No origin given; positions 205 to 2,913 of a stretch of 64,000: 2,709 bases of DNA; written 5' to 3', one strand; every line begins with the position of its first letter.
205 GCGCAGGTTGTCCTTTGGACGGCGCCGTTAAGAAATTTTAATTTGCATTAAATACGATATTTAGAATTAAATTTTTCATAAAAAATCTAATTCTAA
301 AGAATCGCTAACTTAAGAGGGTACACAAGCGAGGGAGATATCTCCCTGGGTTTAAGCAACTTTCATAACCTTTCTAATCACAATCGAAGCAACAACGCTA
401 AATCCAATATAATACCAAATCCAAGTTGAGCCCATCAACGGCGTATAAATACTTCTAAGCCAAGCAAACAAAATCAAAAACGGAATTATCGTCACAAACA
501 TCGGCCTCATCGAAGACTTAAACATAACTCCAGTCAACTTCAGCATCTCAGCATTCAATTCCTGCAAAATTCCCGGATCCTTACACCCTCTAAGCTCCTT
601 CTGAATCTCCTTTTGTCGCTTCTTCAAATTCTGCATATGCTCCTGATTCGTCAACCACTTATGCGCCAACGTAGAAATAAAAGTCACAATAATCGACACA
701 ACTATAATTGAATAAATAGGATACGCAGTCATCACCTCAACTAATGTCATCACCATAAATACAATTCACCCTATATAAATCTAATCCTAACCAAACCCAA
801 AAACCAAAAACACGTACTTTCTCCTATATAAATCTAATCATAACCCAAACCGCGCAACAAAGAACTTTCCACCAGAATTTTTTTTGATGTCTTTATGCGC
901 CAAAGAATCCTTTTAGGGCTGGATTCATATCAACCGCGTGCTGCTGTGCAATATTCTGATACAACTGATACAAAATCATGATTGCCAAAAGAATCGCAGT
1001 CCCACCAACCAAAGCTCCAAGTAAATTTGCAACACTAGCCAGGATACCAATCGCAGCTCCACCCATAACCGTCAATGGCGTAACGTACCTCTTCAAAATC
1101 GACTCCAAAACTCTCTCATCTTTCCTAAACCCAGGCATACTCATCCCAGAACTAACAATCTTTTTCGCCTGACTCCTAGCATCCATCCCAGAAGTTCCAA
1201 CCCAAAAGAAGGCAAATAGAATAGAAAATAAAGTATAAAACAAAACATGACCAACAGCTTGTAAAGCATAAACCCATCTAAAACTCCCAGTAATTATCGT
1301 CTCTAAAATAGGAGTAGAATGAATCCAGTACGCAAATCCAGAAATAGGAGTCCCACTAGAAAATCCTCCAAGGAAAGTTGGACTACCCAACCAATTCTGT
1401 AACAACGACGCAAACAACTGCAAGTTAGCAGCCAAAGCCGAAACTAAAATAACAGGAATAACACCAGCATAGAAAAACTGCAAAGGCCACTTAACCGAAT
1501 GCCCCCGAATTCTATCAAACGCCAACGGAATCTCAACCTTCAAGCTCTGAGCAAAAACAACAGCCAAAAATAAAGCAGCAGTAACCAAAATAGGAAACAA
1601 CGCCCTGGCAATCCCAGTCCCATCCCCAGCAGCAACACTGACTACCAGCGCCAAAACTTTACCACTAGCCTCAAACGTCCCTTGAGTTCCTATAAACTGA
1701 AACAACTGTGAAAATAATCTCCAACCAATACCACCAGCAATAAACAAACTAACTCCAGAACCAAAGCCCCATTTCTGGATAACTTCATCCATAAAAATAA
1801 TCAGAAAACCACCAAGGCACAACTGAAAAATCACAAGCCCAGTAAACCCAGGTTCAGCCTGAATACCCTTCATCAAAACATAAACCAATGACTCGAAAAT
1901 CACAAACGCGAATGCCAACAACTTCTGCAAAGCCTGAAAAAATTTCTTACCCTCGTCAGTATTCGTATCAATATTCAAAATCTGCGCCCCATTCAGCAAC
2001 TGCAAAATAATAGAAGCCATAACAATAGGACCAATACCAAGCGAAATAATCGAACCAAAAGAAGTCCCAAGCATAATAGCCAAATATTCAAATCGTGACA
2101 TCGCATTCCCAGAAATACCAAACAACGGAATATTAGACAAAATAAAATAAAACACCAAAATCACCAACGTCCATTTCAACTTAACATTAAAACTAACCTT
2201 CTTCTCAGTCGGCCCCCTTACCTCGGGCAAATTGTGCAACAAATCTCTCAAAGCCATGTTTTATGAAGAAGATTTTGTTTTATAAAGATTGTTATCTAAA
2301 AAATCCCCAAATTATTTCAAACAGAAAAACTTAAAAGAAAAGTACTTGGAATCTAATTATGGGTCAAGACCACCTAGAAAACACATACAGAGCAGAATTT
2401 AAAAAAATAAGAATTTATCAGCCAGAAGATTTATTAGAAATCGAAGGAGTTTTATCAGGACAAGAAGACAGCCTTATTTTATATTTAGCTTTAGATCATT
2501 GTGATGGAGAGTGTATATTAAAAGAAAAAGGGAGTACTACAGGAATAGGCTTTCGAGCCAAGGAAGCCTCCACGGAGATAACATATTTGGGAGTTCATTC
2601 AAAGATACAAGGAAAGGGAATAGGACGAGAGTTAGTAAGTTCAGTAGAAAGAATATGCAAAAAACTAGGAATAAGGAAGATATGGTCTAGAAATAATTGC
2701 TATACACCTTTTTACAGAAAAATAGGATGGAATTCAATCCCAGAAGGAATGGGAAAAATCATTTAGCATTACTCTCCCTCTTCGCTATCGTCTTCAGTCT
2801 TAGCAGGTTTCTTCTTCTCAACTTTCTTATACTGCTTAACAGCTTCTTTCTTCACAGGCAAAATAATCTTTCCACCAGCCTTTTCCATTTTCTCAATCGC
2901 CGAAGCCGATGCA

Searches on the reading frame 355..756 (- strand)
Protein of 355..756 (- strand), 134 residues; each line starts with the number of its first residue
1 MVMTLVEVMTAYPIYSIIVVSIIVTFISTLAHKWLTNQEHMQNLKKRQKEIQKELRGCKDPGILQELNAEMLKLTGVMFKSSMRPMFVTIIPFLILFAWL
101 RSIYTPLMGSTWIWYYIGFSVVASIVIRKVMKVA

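Call 69: search_protein_families(library=pfam, proteins=[window:355-756:-], max_evalue=0.001)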
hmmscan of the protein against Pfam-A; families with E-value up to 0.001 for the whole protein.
window:355-756:- (134 aa): 2 families
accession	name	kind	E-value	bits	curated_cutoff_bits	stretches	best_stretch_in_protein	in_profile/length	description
PF01956.21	EMC3_TMCO1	-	4.2e-13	49.9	27.1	1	11-118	12-114/169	Integral membrane protein EMC3/TMCO1-like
PF02096.25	60KD_IMP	-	2.9e-07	31.1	35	1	16-111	4-100/163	60Kd inner membrane protein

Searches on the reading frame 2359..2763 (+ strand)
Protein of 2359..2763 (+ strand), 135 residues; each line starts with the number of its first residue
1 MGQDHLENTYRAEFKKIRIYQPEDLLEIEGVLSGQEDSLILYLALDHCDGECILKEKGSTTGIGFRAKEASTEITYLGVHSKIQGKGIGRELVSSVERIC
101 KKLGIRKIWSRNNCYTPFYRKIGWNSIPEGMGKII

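Call 69: search_protein_families(library=pfam, proteins=[window:2359-2763:+], max_evalue=0.001)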
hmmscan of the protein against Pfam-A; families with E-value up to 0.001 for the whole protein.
window:2359-2763:+ (135 aa): 3 families
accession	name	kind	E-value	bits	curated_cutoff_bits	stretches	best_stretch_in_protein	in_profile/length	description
PF00583.31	Acetyltransf_1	-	8.4e-09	36.2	20.7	1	68-123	56-115/116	Acetyltransferase (GNAT) family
PF13508.13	Acetyltransf_7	-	1.4e-08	35.4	27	1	61-124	15-82/84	Acetyltransferase (GNAT) domain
PF13673.13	Acetyltransf_10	-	3.4e-07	30.7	23.6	1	55-127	37-110/128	Acetyltransferase (GNAT) domain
